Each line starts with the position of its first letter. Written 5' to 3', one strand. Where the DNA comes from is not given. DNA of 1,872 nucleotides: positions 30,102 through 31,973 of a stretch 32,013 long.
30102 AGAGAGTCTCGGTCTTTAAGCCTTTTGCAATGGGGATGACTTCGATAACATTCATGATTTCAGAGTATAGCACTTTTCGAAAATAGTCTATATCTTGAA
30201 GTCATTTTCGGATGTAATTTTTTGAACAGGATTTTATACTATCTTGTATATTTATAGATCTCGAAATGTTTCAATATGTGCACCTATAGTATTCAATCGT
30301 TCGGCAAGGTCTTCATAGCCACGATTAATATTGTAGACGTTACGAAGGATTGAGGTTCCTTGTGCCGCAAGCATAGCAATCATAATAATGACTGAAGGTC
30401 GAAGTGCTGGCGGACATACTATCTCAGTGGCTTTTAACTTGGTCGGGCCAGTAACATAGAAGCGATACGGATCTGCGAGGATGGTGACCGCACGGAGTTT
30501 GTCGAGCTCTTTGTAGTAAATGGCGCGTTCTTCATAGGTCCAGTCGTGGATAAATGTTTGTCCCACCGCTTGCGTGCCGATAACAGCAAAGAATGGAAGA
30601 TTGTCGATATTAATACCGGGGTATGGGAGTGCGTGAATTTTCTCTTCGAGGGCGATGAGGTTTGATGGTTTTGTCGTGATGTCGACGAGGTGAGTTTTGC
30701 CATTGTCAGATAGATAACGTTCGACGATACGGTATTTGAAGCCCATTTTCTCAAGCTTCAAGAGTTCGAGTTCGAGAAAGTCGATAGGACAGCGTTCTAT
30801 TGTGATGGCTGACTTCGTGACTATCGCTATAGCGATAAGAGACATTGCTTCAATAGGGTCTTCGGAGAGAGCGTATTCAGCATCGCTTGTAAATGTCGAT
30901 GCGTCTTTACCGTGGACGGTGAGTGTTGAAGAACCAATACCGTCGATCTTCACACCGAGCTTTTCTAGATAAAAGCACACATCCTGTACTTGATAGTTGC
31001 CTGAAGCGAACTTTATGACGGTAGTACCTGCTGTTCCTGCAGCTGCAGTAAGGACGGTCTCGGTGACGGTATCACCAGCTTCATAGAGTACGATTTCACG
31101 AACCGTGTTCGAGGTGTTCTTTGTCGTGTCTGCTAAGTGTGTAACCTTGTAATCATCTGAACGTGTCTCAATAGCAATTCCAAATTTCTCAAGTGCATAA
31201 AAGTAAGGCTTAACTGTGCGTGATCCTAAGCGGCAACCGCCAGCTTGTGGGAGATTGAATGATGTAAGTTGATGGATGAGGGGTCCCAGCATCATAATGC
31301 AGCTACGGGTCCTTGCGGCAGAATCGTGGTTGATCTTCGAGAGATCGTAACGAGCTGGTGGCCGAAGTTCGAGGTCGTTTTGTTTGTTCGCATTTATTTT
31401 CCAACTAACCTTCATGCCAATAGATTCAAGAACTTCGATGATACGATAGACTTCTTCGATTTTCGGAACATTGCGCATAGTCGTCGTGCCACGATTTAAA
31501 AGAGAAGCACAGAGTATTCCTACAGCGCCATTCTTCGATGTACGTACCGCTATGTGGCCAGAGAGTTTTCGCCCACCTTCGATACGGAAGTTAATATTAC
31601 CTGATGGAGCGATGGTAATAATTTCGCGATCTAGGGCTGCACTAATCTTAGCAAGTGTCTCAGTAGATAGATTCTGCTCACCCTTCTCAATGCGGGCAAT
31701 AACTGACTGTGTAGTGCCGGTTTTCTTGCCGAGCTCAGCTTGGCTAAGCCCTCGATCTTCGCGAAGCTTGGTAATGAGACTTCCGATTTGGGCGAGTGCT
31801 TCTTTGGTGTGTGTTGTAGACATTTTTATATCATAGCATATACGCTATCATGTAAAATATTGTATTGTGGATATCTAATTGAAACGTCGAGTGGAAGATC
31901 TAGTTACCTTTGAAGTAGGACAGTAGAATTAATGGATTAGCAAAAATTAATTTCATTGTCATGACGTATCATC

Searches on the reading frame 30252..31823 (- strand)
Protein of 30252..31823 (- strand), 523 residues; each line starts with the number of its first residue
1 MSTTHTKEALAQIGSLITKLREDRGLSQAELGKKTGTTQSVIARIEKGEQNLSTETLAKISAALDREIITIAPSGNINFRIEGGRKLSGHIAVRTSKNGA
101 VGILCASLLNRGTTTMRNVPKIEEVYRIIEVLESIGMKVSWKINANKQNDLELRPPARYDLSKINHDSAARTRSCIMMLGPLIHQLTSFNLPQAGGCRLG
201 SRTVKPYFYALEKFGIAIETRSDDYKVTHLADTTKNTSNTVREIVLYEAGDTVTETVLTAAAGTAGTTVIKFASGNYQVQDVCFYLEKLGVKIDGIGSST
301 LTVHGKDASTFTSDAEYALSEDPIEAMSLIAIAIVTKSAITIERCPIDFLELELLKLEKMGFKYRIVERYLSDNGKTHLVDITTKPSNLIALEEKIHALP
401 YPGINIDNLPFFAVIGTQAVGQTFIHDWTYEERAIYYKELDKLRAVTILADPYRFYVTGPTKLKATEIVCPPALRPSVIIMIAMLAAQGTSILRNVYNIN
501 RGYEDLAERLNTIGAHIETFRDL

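Call 25: search_protein_families(library=pfam, proteins=[window:30252-31823:-], max_evalue=0.001)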
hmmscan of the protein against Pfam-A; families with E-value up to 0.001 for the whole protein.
window:30252-31823:- (523 aa): 6 families
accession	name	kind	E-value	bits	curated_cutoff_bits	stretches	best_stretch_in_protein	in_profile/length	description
PF00275.25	EPSP_synthase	-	1.3e-36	126.6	22.8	1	82-510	2-417/417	EPSP synthase (3-phosphoshikimate 1-carboxyvinyltransferase)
PF01381.28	HTH_3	-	1.5e-14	54.2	23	1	19-67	3-51/55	Helix-turn-helix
PF13560.12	HTH_31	-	6e-09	36.5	27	1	13-64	2-54/64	Helix-turn-helix domain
PF13443.12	HTH_26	-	7.5e-07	29.8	22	1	18-65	3-51/63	Cro/C1-type HTH DNA-binding domain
PF12844.13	HTH_19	-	2.6e-06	27.7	30.2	1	14-63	1-50/64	Helix-turn-helix domain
PF13744.12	HTH_37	-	1.1e-05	25.6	27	1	6-67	12-74/80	Helix-turn-helix domain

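Call 39: search_protein_families(library=ncbifam, proteins=[window:30252-31823:-], max_evalue=0.001)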
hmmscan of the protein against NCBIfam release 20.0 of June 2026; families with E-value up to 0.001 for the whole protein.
window:30252-31823:- (523 aa): 13 families
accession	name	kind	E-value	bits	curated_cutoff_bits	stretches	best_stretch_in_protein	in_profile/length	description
NF006873.0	PRK09369.1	subfamily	1.5e-88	297.3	297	1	78-520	3-417/419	UDP-N-acetylglucosamine 1-carboxyvinyltransferase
TIGR01072.1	murA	equivalog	1.3e-83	281.1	392.7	1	79-518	4-415/416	UDP-N-acetylglucosamine 1-carboxyvinyltransferase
NF009470.0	PRK12830.1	equivalog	4.8e-53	180.4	552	1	79-519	4-414/417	UDP-N-acetylglucosamine 1-carboxyvinyltransferase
TIGR01356.1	aroA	equivalog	4.2e-17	62.1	287.25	1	89-447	1-336/415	3-phosphoshikimate 1-carboxyvinyltransferase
TIGR03070.1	couple_hipB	subfamily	2.2e-11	43.5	71.65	1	12-65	2-55/58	type II toxin-antitoxin system Y4mF family antitoxin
NF006015.0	PRK08154.1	subfamily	2.6e-08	33.4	204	1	5-71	23-89/314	anaerobic benzoate catabolism transcriptional regulator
NF011381.1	PRK14806.1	equivalog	1.6e-06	26.7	902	1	74-518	299-731/733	bifunctional prephenate dehydrogenase/3-phosphoshikimate 1-carboxyvinyltransferase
NF041951.1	phage_RstR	subfamily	2.3e-06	27.8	80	1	14-64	4-54/108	RstR family transcriptional repressor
NF047948.1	male_kill_WMK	equivalog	1.3e-05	24.9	300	1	12-74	5-67/300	WO male-killing family protein Wmk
TIGR00270.2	TIGR00270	equivalog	2.8e-05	24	110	1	14-69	77-132/159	multiprotein bridging factor aMBF1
NF046032.1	TransRegSlrRBacil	equivalog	0.00024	21.2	250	1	13-83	2-73/149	HTH-type transcriptional regulator SlrR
NF007271.0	PRK09726.1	equivalog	0.00028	20.8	79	1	12-67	12-67/88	type II toxin-antitoxin system antitoxin HipB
NF038139.1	Reg_Aceta_RamB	equivalog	0.00034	19.4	700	1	13-65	3-55/465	acetate metabolism transcriptional regulator RamB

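Call 40: find_homologous_proteins(query=window:30252-31823:-, max_evalue=1e-20)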
Query window:30252-31823:- (523 aa): 8000 proteins with E <= 1e-20 among 8000 candidates; the best 120 are listed.
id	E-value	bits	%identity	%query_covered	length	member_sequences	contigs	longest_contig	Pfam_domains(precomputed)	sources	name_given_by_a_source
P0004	0.0e+0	1153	100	100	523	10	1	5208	PF00275.26,PF13744.13,PF12844.14,PF01381.29,PF13560.13,PF13443.13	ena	-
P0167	1.9e-255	866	76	98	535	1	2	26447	PF00275.26,PF12844.14,PF01381.29,PF13560.13,PF13443.13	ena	-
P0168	1.8e-254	863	75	100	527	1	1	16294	PF00275.26,PF12844.14,PF01381.29,PF13560.13,PF13443.13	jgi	jgi:UDP-N-acetylglucosamine 1-carboxyvinyltransferase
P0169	1.7e-252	856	76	99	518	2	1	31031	PF00275.26,PF01381.29,PF13560.13,PF13443.13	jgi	jgi:UDP-N-acetylglucosamine 1-carboxyvinyltransferase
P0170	3.8e-251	852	74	100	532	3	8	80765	PF00275.26,PF01381.29,PF13560.13,PF13443.13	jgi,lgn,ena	-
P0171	1.3e-247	840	75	98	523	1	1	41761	PF00275.26,PF12844.14,PF01381.29,PF13560.13,PF13443.13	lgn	-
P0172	1.7e-246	837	74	99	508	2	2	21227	PF00275.26,PF12844.14,PF01381.29,PF13560.13,PF13443.13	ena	-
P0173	1.5e-245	834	75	98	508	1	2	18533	PF00275.26,PF12844.14,PF01381.29,PF13560.13,PF13443.13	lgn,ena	-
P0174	1.8e-244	830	75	98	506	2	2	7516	PF00275.26,PF12844.14,PF01381.29,PF13560.13,PF13443.13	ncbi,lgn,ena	-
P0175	3.0e-244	829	73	99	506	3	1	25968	PF00275.26,PF12844.14,PF01381.29,PF13560.13,PF13443.13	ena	-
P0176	3.2e-244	829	72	99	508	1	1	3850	PF00275.26,PF12844.14,PF01381.29,PF13560.13,PF13443.13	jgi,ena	-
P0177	7.1e-244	828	73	100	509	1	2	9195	PF00275.26,PF12844.14,PF01381.29,PF13560.13,PF13443.13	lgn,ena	-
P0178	1.2e-243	827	72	99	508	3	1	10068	PF00275.26,PF12844.14,PF01381.29,PF13560.13,PF13443.13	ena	-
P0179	1.4e-243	827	72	99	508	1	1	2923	PF00275.26,PF12844.14,PF01381.29,PF13560.13,PF13443.13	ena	-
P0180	2.7e-243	826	73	98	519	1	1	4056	PF00275.26,PF01381.29,PF13560.13,PF13443.13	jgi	jgi:UDP-N-acetylglucosamine 1-carboxyvinyltransferase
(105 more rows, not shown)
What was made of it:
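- The closest named relatives of the window's MurA are Parcubacteria/Paceibacterota (call 40).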
